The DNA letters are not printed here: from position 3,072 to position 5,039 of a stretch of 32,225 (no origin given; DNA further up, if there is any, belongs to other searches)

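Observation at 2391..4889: Giant sortase: a class B sortase domain tethered by one TM helix to a ~560-aa cytoplasmic domain of unknown function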

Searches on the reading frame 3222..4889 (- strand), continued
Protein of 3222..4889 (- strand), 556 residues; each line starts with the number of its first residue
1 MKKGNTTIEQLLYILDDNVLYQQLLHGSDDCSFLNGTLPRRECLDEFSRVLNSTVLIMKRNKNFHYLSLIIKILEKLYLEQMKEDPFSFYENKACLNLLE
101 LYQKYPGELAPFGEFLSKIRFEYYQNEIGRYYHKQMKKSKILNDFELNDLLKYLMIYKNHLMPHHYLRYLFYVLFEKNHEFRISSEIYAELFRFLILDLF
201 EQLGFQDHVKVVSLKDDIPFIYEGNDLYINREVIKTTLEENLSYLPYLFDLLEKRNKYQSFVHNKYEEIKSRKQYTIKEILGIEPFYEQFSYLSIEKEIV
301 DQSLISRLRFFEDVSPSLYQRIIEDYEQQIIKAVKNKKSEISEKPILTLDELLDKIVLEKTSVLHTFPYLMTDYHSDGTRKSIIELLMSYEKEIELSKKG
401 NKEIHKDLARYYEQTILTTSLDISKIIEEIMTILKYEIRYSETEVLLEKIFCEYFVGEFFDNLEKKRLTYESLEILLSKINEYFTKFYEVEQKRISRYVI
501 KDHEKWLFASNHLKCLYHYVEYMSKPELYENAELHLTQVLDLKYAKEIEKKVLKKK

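Call 51: find_encoding_contigs(protein=P0143, flank=5000, max_places=2)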
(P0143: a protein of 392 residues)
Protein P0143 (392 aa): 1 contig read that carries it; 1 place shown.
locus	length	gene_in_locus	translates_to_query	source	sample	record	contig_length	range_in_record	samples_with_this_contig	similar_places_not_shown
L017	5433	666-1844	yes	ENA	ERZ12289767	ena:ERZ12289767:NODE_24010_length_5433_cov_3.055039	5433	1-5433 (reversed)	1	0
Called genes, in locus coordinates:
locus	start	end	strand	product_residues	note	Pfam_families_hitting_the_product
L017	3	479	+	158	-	?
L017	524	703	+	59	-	-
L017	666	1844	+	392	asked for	-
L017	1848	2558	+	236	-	PF01048:PNP_UDP_1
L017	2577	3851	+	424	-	PF05193:Peptidase_M16_C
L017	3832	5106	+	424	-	PF00675:Peptidase_M16, PF05193:Peptidase_M16_C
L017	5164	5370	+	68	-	PF03840:SecG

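Call 52: find_encoding_contigs(protein=P0149, flank=5000, max_places=2)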
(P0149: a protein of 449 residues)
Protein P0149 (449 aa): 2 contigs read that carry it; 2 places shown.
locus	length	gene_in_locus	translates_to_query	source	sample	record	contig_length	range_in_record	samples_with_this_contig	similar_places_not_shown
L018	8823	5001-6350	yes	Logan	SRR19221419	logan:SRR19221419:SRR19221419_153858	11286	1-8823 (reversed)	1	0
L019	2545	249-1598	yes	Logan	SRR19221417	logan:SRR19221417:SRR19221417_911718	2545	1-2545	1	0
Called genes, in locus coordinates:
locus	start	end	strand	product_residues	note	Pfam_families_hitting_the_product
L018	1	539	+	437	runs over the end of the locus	PF19295:SufBD_N, PF01458:SUFBD_core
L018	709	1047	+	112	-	PF00436:SSB, PF01336:tRNA_anti-codon (faint)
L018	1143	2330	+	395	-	-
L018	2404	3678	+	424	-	PF02885:Glycos_trans_3N, PF00591:Glycos_transf_3, PF10011:DUF2254 (faint), PF07831:PYNP_C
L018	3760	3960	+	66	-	PF01192:RNA_pol_Rpb6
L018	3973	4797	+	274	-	PF03631:Virul_fac_BrkB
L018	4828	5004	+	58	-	-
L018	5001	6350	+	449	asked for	-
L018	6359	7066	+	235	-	PF01048:PNP_UDP_1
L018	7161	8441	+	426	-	PF05193:Peptidase_M16_C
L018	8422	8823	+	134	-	?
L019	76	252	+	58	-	-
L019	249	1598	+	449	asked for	-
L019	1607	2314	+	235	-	PF01048:PNP_UDP_1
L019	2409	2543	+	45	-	?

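Call 59: search_protein_families(library=pfam, alignment_id=A4, max_evalue=10)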
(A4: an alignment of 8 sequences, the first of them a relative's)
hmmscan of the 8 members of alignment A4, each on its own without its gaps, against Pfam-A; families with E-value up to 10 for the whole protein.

A. member 1, P0146 (572 aa): 1 family
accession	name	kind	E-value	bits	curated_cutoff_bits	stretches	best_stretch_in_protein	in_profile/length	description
PF04011.17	LemA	-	2.1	8.6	26.2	1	353-416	45-108/149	LemA family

B. families by the number of members that match (of 8 scanned): 10 families
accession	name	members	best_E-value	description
PF11055.13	Gsf2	1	0.00074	Glucose signalling factor 2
PF11550.13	IglC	1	0.003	Intracellular growth locus C protein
PF20573.4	DUF6782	1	0.052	Putative metallopeptidase family (DUF6782)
PF03574.21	Peptidase_S48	1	0.054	Peptidase family S48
PF17919.7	RT_RNaseH_2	1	0.12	RNase H-like domain found in reverse transcriptase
PF22320.2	Zona_CL1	1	0.14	Zonadhesin, first cohesin-like domain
PF07830.18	PP2C_C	1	0.14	Protein serine/threonine phosphatase 2C, C-terminal domain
PF04389.22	Peptidase_M28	1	0.26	Peptidase family M28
PF21289.3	EDC4_C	1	0.86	Enhancer of mRNA-decapping protein 4, C-terminal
PF04011.17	LemA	1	2.1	LemA family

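Call 65: predict_structure(alignment_id=A6)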
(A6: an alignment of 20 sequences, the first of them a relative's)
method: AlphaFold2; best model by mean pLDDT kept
length: 562 residues; sequences in the alignment: 20
mean_pLDDT: 73.4   pTM: 0.48
mean pLDDT of the five models: 73.4, 72.9, 72.7, 71.8, 68.8
residues with pLDDT >= 90: 67; 70-90: 283; 50-70: 153; < 50: 59
segments of 3 or more residues with pLDDT < 50: 1-6, 105-109, 226-232, 305-308, 348-361, 545-562
pLDDT, mean of each block of 10 residues (from residue 1): 49 86 86 62 83 83 71 81 64 61 49 59 66 85 86 84 69 94 91 90 90 82 50 54 86 90 82 64 80 69 55 79 92 85 56 41 74 88 87 91 89 83 87 81 77 74 79 70 60 72 64 64 73 69 49 37 30
secondary structure, 60 per line:
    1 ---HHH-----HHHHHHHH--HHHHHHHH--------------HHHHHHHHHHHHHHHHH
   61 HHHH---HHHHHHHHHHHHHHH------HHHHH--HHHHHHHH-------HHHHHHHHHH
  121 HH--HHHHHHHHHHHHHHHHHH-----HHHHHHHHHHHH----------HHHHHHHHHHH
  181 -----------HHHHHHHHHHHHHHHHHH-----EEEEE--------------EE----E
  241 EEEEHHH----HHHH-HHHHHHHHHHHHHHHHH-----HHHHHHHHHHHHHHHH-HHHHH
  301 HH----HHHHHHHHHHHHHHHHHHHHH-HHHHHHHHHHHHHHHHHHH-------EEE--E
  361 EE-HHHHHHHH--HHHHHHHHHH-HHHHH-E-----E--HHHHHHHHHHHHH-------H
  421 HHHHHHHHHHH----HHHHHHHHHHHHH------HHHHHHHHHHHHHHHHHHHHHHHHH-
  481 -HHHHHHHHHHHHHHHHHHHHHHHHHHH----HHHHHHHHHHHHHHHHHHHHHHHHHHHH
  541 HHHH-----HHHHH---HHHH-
elements in order: H12-19 H22-29 H44-64 H68-82 H89-93 H96-103 H111-122 H125-142 H148-159 H170-180 H192-209 E215-219 E240-244 H252-255 H257-273 H279-294 H296-302 H307-327 H329-347 E355-357 E360-362 H364-371 H374-383 H385-389 H400-412 H420-431 H436-448 H455-479 H482-508 H513-544 H550-554 H558-561

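Call 67: fold_search(model_id=the predicted structure, library=pdb)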
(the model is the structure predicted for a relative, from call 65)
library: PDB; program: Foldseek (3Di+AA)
matches with E <= 10: 433; with E <= 0.001: 0
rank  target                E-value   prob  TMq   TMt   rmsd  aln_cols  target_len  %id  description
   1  2gl7_A                1.1e-02  0.57  0.14  0.14  18.9       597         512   10  Crystal Structure of a beta-catenin/BCL9/Tcf4 complex (released 2006-10-31)
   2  8r2d_D                1.4e-02  0.35  0.12  0.10  28.9       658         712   11  Integrator cleavage module assembly intermediate (released 2024-07-31)
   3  7p3x_B                1.7e-02  0.57  0.14  0.13  24.0       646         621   10  Homology model of the full-length AP-3 complex in a compact open conformation (released 2021-09-29)
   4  8z0u                  3.9e-02  0.47  0.15  0.16  19.3       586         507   10  Human beta-catenin crystal structure (released 2024-05-22)
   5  8y0p_B                4.4e-02  0.54  0.17  0.18  18.3       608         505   11  Beta-Catenin in complex with peptide 301 (released 2024-04-17)
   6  7zrb_A                5.2e-02  0.57  0.18  0.19  17.5       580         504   11  Crystal structure of Beta-catenin Armadillo repeats domain in complex with the inhibitor RS6452 (released 2023-05-17)
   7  6en4_C                5.2e-02  0.38  0.13  0.11  21.8       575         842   11  SF3b core in complex with a splicing modulator (released 2018-06-20)
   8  4evp                  5.9e-02  0.63  0.18  0.20  17.3       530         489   11  Crystal Structure of Mouse Catenin beta-59 in 7.2M urea (released 2013-05-01)
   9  1jpp_A                5.9e-02  0.60  0.19  0.20  18.0       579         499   11  The Structure of a beta-Catenin Binding Repeat from Adenomatous Polyposis Coli (APC) in Complex with beta-Catenin (released 2002-01-16)
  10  9g33_UT               6.4e-02  0.47  0.17  0.07  21.8       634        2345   11  Stalled 90S - Utp23-Krr1-deltaC3 (released 2025-06-18)
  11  7po1_4                6.7e-02  0.33  0.15  0.15  21.4       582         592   11  Initiation complex of human mitochondrial ribosome small subunit with IF3 (released 2022-06-15)
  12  8eib_A                7.0e-02  0.51  0.18  0.19  17.7       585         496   10  Crystal structure of beta-catenin and the MDM2 p53-binding domain in complex with H329, a Helicon Polypeptide (released 2023-10-25)
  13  5j3v_A                7.3e-02  0.44  0.16  0.13  25.8       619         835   10  Crystal structure of human Karyopherin-beta2 bound to the histone H3 tail (released 2016-09-21)
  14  7jjl_A                8.2e-02  0.38  0.14  0.17  20.9       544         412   12  Crystal structure of Importin Alpha 3 in complex with human LSD1 NLS (released 2020-08-05)
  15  8a2q_B                8.2e-02  0.38  0.17  0.11  29.0       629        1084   13  Structure of the DNA-bound FANCD2-FANCI complex containing phosphomimetic FANCI (released 2022-09-07)
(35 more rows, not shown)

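Call 69: search_protein_families(library=ncbifam, alignment_id=A4, max_evalue=1)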
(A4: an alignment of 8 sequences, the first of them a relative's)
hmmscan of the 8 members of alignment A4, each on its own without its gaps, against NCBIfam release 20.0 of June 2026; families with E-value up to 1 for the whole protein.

A. member 1, P0146 (572 aa): 0 families

B. families by the number of members that match (of 8 scanned): 2 families
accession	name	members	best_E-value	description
NF002048.0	PRK00876.1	1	0.008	NAD(+) synthase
NF038048.1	DIP1984_fam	1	0.99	DIP1984 family protein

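Call 70: search_protein_families(library=padloc, proteins=[window:3222-4889:-, P0139, P0146, P0140, P0143], max_evalue=0.1)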
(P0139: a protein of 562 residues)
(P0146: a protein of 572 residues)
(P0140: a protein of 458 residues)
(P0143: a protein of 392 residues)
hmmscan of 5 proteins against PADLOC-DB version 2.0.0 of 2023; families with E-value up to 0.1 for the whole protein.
window:3222-4889:- (556 aa): 0 families

P0139 (562 aa): 0 families

P0146 (572 aa): 0 families

P0140 (458 aa): 1 family
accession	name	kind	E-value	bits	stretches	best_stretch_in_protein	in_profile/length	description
PDLC03811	RTasSLATT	-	0.044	11.6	0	5-39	115-149/158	DRT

P0143 (392 aa): 0 families

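Call 79: fold_search(model_id=the predicted structure, library=viral)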
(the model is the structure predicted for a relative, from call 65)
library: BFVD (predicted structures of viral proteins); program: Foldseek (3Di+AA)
matches with E <= 10: 200; with E <= 0.001: 0
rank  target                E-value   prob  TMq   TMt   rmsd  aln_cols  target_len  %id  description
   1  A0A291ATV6            9.7e-02  0.30  0.16  0.11  21.5       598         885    8  Uncharacterized protein [Pandoravirus salinus]
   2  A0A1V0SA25            1.2e-01  0.14  0.12  0.11  32.0       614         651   13  Ankyrin repeat protein [Catovirus CTV1]
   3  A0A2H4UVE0            1.4e-01  0.16  0.12  0.09  21.1       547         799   11  Exocyst complex component Sec6 [Bodo saltans virus]
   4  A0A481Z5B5            2.7e-01  0.18  0.12  0.16  25.3       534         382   11  Pentacotripeptide-repeat region protein [Pithovirus LCPAC102]
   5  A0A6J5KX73            3.0e-01  0.97  0.16  0.45  14.5       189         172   15  Uncharacterized protein [uncultured Caudovirales phage]
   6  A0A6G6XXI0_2          4.8e-01  0.21  0.20  0.17  16.9       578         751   12  (no name in the UniProt tables at hand)
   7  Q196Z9                4.8e-01  0.08  0.12  0.13  22.6       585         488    9  Uncharacterized protein 061R [Invertebrate iridescent virus 3]
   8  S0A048                5.0e-01  0.18  0.13  0.07  21.1       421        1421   14  Structural protein [Cellulophaga phage phi14:2]
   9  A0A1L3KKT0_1          5.9e-01  0.18  0.20  0.12  33.7       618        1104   12  Genome polyprotein [Hubei picorna-like virus 81]
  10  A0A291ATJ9            5.9e-01  0.08  0.13  0.07  27.4       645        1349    9  Dihydrofolate reductase incomplete domain containing protein [Pandoravirus salinus]
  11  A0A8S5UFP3            6.1e-01  0.14  0.14  0.18  22.4       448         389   14  Uncharacterized protein [Myoviridae sp. ctcyQ27]
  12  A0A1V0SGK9            6.7e-01  0.06  0.11  0.09  36.4       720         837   13  RING finger protein [Hokovirus HKV1]
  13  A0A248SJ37            7.2e-01  0.13  0.13  0.15  19.6       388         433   11  (no name in the UniProt tables at hand)
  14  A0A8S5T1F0            7.2e-01  0.08  0.14  0.11  22.1       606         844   12  Uncharacterized protein [Myoviridae sp. ctWb16]
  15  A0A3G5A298            7.6e-01  0.08  0.13  0.10  26.4       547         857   11  DUF4116 domain-containing protein [Gaeavirus sp.]
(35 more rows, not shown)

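Call 82: list_cluster_members(proteins=[P0009, P0013, P0003, P0139, P0146, P0140])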
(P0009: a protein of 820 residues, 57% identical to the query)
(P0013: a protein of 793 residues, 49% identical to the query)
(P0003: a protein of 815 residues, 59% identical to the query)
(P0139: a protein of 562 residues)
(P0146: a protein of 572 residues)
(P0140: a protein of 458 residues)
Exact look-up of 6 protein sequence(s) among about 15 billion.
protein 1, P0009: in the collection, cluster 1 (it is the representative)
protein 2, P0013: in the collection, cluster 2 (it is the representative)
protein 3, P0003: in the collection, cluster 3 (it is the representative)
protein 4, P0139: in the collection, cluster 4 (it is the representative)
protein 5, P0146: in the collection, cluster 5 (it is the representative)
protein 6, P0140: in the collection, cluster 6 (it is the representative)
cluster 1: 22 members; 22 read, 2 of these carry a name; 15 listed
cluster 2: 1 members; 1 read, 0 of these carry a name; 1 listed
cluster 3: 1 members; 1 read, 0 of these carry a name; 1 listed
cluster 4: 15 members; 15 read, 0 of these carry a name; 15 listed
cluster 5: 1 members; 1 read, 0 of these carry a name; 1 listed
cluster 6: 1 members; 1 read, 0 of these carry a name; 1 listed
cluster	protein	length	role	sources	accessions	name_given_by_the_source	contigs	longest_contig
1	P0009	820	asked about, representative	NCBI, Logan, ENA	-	-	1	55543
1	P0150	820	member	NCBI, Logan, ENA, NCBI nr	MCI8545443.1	MAG: class B sortase [Bacilli bacterium] | class B sortase [Bacilli bacterium]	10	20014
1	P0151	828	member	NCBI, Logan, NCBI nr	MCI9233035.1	MAG: class B sortase [Bacilli bacterium] | class B sortase [Bacilli bacterium]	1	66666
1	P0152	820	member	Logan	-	-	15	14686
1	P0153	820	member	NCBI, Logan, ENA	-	-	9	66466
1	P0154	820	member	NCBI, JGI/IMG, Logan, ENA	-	-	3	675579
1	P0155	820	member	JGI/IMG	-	-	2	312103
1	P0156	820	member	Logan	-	-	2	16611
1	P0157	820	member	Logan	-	-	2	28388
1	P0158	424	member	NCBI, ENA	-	-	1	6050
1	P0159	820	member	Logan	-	-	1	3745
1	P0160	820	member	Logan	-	-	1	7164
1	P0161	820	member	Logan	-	-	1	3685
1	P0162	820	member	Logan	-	-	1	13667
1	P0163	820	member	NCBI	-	-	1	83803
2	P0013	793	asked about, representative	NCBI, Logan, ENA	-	-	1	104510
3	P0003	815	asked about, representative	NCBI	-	-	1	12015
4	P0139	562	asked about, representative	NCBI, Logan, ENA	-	-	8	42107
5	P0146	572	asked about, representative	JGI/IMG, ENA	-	-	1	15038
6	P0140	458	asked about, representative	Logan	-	-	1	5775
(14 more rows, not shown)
